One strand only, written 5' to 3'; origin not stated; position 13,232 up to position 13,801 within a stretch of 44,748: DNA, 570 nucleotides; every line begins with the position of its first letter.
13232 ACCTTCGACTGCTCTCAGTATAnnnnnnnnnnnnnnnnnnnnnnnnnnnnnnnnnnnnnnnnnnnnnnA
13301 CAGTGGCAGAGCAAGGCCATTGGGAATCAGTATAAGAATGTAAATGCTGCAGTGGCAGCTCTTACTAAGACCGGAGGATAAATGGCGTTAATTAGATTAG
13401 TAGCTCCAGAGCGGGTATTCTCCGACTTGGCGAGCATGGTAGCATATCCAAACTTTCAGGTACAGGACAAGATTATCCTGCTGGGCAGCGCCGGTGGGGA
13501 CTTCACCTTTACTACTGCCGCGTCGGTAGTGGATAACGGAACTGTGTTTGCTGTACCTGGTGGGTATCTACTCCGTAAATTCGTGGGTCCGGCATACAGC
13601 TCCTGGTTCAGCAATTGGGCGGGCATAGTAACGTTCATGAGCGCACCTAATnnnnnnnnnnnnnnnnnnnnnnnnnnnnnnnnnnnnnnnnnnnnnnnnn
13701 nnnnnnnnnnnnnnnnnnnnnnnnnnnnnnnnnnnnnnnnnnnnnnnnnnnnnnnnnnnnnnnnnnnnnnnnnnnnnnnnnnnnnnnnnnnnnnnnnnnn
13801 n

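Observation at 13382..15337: Large tailspike/depolymerase candidate encoded after the lysis cassette, away from the other tail genes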

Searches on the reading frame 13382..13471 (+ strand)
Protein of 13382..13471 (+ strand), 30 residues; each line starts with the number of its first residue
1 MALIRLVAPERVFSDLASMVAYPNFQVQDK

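Call 17: search_dna_similar(query=window:13382-13471:+, collection=phages, mode=protein, max_rows=40, rows=spread, max_evalue=1)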
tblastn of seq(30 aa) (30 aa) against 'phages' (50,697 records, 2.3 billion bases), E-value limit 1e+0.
Records with a match: 51; places in all: 51; records where one place covers at least 80% of the query: 51.
Best place of each record, by identity: >=99% 31; 95-99% 12; 90-95% 8.
By first word of the organism name: Klebsiella 50; Acinetobacter 1.
By host as written in the record: Klebsiella pneumoniae 27; - 8; Klebsiella pneumoniae ATCC 700603 4; Klebsiella pneumoniae B-7850 2; Klebsiella pneumoniae M212-2 1; Klebsiella pneumoniae BUCT712 1; Klebsiella pneumoniae Kp1049 1; Acinetobacter baumannii 1; and 6 more.
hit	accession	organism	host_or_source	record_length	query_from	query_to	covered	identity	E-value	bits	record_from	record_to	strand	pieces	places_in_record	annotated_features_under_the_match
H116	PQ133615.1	Klebsiella phage P6418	Klebsiella pneumoniae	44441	1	30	100%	100.0%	8e-13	64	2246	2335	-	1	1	hypothetical protein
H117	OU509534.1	Klebsiella pneumoniae phage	not known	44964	1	30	100%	100.0%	9e-13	64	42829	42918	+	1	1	record has no annotation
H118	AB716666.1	Klebsiella phage NTUH-K2044-K1-1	-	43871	1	30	100%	100.0%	1e-12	64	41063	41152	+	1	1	hypothetical protein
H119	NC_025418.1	Klebsiella phage NTUH-K2044-K1-1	-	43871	1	30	100%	100.0%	1e-12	64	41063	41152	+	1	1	tail fiber protein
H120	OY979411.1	Klebsiella phage vB_Kpn_K1PH164C1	-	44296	1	30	100%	100.0%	1e-12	64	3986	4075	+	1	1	tail spike protein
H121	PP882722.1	Klebsiella phage BUCT-H1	Klebsiella pneumoniae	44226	1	30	100%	100.0%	1e-12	64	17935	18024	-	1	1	record has no annotation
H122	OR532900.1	Klebsiella phage RCIP0106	Klebsiella pneumoniae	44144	1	30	100%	100.0%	1e-12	64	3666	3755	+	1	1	hypothetical protein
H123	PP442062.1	Klebsiella phage Phi_K2044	Klebsiella pneumoniae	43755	1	30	100%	100.0%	1e-12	64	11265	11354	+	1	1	hypothetical protein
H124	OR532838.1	Klebsiella phage RCIP0044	Klebsiella pneumoniae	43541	1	30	100%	100.0%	1e-12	64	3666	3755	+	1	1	hypothetical protein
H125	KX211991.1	Klebsiella phage KpV475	Klebsiella pneumoniae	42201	1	30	100%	100.0%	1e-12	64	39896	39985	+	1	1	hypothetical protein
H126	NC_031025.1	Klebsiella phage KpV475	Klebsiella pneumoniae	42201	1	30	100%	100.0%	1e-12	64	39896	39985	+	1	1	tail fiber protein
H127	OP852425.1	Klebsiella phage BUCT631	Klebsiella pneumoniae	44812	1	30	100%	100.0%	1e-12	63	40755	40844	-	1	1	tail spike protein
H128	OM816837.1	Klebsiella phage vB_KpnP_BUCT712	Klebsiella pneumoniae BUCT712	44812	1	30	100%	100.0%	1e-12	63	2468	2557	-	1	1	hypothetical protein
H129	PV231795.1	Klebsiella phage henu-LMZ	Klebsiella pneumoniae Kp1049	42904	1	30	100%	100.0%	1e-12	63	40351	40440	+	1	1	tail spike protein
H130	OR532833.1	Klebsiella phage RCIP0039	Klebsiella pneumoniae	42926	1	30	100%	100.0%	2e-12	63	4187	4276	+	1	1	hypothetical protein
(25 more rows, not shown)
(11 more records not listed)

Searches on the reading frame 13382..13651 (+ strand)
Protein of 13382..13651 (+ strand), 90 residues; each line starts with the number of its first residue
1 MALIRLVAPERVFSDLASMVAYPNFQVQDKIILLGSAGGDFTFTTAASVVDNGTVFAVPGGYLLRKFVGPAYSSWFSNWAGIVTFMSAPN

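Call 15: search_dna_similar(query=window:13382-13651:+, collection=phages, mode=protein, max_rows=40, rows=spread)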
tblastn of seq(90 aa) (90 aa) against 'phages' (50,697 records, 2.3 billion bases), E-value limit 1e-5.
Records with a match: 63; places in all: 63; records where one place covers at least 80% of the query: 63.
Best place of each record, by identity: >=99% 2; 95-99% 41; 90-95% 8; <60% 12.
By first word of the organism name: Klebsiella 61; Acinetobacter 1; Proteus 1.
By host as written in the record: Klebsiella pneumoniae 30; - 9; Klebsiella pneumoniae ATCC 700603 4; Klebsiella pneumoniae B-7850 2; Klebsiella variicola 2; Acinetobacter baumannii 1; Klebsiella pneumoniae CRKP-P4 (carbapenem-resistant) 1; Klebsiella pneumoniae ZH-KP-4 1; and 13 more.
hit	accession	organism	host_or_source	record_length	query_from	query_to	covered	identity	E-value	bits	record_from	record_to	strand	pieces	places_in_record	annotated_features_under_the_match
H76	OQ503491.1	Acinetobacter phage vB_AbaA_LLY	Acinetobacter baumannii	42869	1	90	100%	100.0%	2e-54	186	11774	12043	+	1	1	hypothetical protein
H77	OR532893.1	Klebsiella phage RCIP0099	Klebsiella pneumoniae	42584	1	90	100%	98.9%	5e-54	184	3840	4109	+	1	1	hypothetical protein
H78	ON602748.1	Klebsiella phage VLCpiA1c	Klebsiella pneumoniae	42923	1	90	100%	98.9%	5e-54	184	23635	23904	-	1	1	tail fiber protein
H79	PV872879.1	Klebsiella phage vB_KpnP_ZH4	Klebsiella pneumoniae ZH-KP-4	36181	1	90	100%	98.9%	8e-54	184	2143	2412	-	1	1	hypothetical protein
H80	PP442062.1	Klebsiella phage Phi_K2044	Klebsiella pneumoniae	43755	1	90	100%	98.9%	8e-54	184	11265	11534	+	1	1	hypothetical protein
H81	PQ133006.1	Klebsiella phage Henu1_1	Klebsiella pneumoniae ATCC 700603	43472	1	90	100%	97.8%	2e-53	182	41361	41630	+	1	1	tail spike protein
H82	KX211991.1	Klebsiella phage KpV475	Klebsiella pneumoniae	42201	1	90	100%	97.8%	2e-53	182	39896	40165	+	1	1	hypothetical protein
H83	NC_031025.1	Klebsiella phage KpV475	Klebsiella pneumoniae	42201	1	90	100%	97.8%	2e-53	182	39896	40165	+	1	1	tail fiber protein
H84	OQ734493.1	Klebsiella phage pKP-M212-2.1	Klebsiella pneumoniae M212-2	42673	1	90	100%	97.8%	3e-53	182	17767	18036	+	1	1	hypothetical protein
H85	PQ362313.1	Klebsiella phage HenuGS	Klebsiella pneumoniae ATCC 700603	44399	1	90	100%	97.8%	3e-53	182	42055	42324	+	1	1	tail spike protein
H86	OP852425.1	Klebsiella phage BUCT631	Klebsiella pneumoniae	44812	1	90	100%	97.8%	3e-53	182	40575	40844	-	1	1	tail spike protein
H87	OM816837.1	Klebsiella phage vB_KpnP_BUCT712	Klebsiella pneumoniae BUCT712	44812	1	90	100%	97.8%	3e-53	182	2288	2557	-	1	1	hypothetical protein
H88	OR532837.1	Klebsiella phage RCIP0043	Klebsiella pneumoniae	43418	1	90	100%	97.8%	4e-53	182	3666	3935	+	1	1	hypothetical protein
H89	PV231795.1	Klebsiella phage henu-LMZ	Klebsiella pneumoniae Kp1049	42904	1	90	100%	97.8%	4e-53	182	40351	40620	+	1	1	tail spike protein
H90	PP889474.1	Klebsiella phage phi1_146024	Klebsiella pneumoniae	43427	1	90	100%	97.8%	4e-53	182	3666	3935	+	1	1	tail fiber protein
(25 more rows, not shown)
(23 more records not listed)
